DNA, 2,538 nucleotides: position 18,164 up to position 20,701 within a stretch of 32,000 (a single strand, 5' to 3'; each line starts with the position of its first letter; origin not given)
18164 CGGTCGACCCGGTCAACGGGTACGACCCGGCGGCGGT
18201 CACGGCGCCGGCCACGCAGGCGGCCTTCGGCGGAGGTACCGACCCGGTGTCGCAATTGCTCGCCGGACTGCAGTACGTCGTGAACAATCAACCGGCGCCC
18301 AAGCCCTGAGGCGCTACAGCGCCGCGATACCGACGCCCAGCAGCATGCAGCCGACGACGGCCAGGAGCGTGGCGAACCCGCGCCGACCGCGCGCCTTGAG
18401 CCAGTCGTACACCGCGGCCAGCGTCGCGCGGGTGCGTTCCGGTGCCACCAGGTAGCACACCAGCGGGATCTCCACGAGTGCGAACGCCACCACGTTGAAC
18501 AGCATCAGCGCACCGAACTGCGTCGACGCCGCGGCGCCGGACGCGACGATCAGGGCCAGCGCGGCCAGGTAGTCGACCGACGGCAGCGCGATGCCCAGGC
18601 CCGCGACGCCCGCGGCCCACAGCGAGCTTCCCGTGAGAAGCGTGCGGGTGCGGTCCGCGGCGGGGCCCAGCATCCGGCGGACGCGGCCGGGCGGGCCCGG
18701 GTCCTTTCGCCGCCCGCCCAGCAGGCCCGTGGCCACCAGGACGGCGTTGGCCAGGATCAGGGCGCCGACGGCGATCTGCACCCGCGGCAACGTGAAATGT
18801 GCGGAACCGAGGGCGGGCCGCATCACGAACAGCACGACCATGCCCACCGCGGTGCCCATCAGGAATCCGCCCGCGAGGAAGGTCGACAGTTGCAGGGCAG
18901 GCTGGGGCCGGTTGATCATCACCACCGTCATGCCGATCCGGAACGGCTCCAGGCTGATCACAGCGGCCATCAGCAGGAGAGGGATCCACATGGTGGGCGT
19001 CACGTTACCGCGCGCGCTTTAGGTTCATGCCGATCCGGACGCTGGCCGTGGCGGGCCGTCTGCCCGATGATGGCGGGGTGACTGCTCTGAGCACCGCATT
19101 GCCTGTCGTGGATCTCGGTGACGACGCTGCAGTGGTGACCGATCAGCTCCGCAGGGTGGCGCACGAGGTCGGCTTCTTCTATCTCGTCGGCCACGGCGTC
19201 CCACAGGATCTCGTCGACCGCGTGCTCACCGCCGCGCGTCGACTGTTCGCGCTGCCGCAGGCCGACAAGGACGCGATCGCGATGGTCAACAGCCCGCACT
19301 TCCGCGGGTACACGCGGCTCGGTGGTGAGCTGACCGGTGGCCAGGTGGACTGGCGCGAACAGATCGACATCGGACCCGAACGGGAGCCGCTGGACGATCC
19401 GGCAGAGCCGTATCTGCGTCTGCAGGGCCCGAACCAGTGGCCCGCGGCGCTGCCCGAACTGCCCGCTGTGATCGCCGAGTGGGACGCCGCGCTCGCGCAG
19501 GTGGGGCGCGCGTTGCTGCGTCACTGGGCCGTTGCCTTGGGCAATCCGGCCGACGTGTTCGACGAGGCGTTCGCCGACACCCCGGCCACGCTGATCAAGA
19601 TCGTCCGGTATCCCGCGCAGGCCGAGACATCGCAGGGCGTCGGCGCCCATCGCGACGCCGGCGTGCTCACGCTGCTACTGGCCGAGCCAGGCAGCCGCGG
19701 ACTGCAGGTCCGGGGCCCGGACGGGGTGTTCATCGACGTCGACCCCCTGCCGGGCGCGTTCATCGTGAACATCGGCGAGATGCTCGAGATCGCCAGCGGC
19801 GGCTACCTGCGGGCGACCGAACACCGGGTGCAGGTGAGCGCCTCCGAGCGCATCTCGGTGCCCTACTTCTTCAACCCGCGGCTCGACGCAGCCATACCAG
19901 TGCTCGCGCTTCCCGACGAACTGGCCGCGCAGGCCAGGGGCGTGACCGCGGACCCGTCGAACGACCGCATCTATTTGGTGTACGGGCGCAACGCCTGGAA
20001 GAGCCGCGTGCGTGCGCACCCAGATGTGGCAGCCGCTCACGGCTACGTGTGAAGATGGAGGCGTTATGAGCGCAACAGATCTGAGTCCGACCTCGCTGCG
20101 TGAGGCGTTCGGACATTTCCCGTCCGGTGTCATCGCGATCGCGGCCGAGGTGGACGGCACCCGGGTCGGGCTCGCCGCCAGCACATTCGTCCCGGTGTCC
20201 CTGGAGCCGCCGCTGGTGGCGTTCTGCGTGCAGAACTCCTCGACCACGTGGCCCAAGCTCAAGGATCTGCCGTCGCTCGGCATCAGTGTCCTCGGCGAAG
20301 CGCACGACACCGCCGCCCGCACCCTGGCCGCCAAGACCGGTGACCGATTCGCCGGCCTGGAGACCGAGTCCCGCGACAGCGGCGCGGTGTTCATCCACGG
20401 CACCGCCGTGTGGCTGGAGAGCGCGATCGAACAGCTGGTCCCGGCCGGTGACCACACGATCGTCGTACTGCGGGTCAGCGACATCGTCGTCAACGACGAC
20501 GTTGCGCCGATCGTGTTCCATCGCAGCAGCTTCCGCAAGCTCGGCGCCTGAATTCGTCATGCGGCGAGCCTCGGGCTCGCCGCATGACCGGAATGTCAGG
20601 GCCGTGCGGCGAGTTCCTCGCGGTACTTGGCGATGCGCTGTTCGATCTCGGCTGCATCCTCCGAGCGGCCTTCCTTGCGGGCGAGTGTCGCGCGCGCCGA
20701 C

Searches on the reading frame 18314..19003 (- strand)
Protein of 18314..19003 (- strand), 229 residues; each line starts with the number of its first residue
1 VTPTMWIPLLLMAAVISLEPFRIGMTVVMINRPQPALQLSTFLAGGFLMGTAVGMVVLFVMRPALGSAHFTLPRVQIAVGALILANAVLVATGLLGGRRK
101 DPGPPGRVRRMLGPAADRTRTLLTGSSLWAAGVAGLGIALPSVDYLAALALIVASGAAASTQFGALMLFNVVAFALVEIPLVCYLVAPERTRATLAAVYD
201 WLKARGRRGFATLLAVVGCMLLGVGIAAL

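Call 50: search_protein_families(library=ncbifam, proteins=[window:18314-19003:-], max_evalue=0.00001)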
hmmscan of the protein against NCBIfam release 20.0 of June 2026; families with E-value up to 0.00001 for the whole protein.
window:18314-19003:- (229 aa): 0 families

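Call 51: search_protein_families(library=pfam, proteins=[window:18314-19003:-], max_evalue=0.0001)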
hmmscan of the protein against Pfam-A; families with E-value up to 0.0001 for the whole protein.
window:18314-19003:- (229 aa): 1 family
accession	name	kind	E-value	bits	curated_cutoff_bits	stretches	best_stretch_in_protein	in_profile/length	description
PF11139.14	SfLAP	-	5.6e-61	206.1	35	1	9-226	1-212/213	Sap, sulfolipid-1-addressing protein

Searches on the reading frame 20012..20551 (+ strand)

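Call 50: search_protein_families(library=ncbifam, proteins=[window:20012-20551:+], max_evalue=0.00001)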
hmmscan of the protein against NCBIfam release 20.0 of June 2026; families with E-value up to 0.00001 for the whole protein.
window:20012-20551:+ (179 aa): 8 families
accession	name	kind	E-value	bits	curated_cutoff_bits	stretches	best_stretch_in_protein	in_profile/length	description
NF045630.1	monooxsub_HsaB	equivalog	1.4e-29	103.2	230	1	23-175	4-157/186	3-hydroxy-9,10-secoandrosta-1,3,5(10)-triene-9,17-dione monooxygenase reductase subunit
NF042921.1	HpaC_Thermus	equivalog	9.1e-28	97.1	200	1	28-177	4-149/150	4-hydroxyphenylacetate 3-monooxygenase reductase subunit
NF052639.1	FlvnRedFerAPor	equivalog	8e-23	80.8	260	1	27-174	5-152/158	flavin reductase FerA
NF045919.1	HphnlacHdxRed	equivalog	9.2e-18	64.4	340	1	23-174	4-155/309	p-hydroxyphenylacetate 3-hydroxylase reductase component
TIGR03615.1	RutF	equivalog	6.5e-14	52.2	254.75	1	28-176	5-155/156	NADH-dependent FMN reductase RutF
NF045733.1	StyMonoxStyB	equivalog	7.1e-14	52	200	1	27-175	2-147/150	styrene monooxygenase NADH-dependent flavin reductase subunit StyB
TIGR02296.1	HpaC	equivalog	1.3e-12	48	205.95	1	30-177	2-153/154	4-hydroxyphenylacetate 3-monooxygenase, reductase component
NF012030.0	PRK15486.1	equivalog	2.8e-08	33.7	315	1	29-174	10-159/170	4-hydroxyphenylacetate 3-monooxygenase reductase subunit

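Call 51: search_protein_families(library=pfam, proteins=[window:20012-20551:+], max_evalue=0.0001)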
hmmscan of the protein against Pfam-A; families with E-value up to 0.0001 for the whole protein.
window:20012-20551:+ (179 aa): 1 family
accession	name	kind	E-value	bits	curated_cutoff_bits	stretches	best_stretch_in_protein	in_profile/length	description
PF01613.24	Flavin_Reduct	-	1e-31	110.6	27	1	33-177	1-152/153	Flavin reductase like domain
